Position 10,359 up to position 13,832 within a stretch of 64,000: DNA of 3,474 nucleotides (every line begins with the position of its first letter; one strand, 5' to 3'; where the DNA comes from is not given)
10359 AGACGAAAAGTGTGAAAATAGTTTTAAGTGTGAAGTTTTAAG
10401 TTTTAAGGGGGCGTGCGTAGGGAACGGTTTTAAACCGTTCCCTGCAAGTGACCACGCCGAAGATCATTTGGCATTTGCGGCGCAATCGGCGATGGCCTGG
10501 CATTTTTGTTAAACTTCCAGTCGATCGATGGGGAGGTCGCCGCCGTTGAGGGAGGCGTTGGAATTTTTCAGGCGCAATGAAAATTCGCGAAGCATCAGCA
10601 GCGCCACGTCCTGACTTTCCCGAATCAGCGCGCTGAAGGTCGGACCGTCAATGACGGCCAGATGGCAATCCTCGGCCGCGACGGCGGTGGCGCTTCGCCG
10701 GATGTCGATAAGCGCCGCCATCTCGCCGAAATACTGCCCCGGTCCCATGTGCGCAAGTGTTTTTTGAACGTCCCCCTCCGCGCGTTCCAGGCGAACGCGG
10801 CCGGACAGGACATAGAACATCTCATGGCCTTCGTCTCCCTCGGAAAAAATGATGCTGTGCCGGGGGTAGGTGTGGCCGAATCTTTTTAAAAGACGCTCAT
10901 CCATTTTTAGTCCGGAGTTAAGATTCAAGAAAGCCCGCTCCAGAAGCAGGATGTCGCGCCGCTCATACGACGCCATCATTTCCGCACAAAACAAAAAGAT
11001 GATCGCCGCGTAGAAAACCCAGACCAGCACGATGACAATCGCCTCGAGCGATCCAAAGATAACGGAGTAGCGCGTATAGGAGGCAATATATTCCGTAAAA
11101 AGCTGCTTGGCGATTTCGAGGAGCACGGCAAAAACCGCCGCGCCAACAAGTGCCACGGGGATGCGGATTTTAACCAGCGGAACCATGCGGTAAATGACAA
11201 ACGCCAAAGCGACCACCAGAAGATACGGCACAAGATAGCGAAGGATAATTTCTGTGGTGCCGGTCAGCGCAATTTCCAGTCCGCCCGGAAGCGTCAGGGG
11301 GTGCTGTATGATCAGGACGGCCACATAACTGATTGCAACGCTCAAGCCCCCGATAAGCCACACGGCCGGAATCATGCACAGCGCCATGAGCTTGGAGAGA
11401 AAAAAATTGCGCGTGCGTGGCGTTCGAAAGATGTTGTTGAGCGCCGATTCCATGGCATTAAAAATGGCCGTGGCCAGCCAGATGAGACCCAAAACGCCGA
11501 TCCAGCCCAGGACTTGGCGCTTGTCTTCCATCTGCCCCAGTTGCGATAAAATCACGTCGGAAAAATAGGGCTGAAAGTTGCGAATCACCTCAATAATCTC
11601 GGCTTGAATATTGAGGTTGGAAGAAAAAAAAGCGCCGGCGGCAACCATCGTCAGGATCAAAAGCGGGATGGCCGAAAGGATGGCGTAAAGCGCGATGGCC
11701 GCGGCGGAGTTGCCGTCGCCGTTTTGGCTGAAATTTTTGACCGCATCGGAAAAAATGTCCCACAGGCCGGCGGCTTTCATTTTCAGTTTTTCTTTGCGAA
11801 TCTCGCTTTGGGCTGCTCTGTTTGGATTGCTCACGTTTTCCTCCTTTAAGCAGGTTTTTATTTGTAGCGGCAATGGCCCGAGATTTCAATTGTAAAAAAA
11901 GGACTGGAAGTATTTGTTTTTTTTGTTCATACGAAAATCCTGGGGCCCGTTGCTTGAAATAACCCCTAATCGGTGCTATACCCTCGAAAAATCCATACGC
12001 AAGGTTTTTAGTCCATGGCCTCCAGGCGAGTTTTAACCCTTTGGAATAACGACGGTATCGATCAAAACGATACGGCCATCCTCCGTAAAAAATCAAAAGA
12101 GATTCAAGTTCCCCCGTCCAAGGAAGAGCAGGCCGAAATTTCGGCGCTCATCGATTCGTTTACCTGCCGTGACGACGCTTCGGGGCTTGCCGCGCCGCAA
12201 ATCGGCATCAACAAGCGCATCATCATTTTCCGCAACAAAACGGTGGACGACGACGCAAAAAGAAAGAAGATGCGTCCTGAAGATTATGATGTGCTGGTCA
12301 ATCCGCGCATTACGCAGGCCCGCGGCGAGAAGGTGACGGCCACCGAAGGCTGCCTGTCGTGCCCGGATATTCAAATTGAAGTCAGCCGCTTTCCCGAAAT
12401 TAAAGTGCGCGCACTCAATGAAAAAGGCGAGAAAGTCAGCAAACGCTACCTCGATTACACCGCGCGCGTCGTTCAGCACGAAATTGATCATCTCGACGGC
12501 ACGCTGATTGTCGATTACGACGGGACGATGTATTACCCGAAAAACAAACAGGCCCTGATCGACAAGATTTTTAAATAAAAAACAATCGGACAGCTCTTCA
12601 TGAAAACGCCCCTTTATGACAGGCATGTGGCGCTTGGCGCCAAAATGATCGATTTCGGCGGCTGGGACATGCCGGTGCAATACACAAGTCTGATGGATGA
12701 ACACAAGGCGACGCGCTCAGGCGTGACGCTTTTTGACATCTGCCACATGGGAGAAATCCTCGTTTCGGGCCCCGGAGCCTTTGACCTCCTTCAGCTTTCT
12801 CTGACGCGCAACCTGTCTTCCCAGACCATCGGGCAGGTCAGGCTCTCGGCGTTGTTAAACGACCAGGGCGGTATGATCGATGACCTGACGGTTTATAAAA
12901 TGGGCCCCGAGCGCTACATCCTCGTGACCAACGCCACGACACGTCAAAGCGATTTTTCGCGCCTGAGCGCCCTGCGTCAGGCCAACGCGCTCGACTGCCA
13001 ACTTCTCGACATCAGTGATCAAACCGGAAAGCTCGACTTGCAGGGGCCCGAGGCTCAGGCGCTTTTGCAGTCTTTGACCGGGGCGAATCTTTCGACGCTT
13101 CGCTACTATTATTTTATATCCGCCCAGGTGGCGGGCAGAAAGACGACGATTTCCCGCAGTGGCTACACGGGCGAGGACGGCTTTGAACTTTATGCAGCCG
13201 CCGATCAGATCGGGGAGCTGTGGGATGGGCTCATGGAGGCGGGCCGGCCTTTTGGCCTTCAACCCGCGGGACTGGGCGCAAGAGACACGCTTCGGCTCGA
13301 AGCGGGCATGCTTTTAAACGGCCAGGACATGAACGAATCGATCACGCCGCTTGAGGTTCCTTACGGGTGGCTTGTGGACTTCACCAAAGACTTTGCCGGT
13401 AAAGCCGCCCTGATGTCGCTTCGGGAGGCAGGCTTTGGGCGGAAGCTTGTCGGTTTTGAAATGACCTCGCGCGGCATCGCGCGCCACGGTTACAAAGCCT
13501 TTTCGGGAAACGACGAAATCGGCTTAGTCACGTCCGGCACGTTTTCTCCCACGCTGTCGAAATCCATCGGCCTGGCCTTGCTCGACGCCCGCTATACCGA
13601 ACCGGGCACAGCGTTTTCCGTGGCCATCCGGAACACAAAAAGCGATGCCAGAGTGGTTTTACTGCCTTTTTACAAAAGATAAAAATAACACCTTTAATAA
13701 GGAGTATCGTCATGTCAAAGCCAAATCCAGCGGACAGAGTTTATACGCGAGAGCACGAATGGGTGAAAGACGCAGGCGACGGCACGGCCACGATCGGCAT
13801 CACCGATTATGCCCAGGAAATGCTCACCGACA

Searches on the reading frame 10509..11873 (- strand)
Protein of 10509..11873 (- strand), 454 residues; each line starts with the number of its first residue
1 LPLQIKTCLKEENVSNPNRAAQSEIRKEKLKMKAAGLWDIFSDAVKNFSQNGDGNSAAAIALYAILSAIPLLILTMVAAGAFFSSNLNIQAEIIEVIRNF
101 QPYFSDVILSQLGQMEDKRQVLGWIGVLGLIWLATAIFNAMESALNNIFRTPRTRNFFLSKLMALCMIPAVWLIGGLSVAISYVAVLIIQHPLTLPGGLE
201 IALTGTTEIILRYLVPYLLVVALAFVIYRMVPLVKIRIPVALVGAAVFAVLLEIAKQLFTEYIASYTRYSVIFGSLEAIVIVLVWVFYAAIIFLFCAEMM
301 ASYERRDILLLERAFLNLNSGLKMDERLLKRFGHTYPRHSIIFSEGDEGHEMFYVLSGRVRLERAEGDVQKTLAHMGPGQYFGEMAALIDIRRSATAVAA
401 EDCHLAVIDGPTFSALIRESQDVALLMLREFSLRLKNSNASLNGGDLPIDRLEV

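Call 26: search_protein_families(library=pfam, proteins=[window:10509-11873:-], max_evalue=0.00001)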
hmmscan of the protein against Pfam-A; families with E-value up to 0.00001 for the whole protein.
window:10509-11873:- (454 aa): 2 families
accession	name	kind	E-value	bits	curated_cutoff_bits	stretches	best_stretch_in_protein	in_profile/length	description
PF03631.20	Virul_fac_BrkB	-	4.7e-42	144.8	33.7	1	56-306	8-258/259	Virulence factor BrkB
PF00027.35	cNMP_binding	-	2.1e-22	79.3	27.5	1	335-419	3-88/89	Cyclic nucleotide-binding domain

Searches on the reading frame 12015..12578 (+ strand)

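Call 40: search_protein_families(library=pfam, proteins=[window:12015-12578:+], max_evalue=0.00001)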
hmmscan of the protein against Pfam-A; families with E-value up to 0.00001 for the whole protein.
window:12015-12578:+ (187 aa): 1 family
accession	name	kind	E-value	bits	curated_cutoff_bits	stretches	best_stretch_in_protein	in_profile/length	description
PF01327.26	Pep_deformylase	-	5.7e-40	136.9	22.8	1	17-168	6-149/156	Polypeptide deformylase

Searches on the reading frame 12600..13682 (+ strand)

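Call 40: search_protein_families(library=pfam, proteins=[window:12600-13682:+], max_evalue=0.00001)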
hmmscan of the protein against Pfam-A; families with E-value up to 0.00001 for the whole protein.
window:12600-13682:+ (360 aa): 2 families
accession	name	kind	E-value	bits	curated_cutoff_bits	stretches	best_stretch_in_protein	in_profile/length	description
PF01571.26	GCV_T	-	2.1e-88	296.3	25.6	1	5-257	1-254/255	Aminomethyltransferase folate-binding domain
PF08669.17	GCV_T_C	-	1.9e-24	85.8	25.9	1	281-359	1-80/80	Glycine cleavage T-protein C-terminal barrel domain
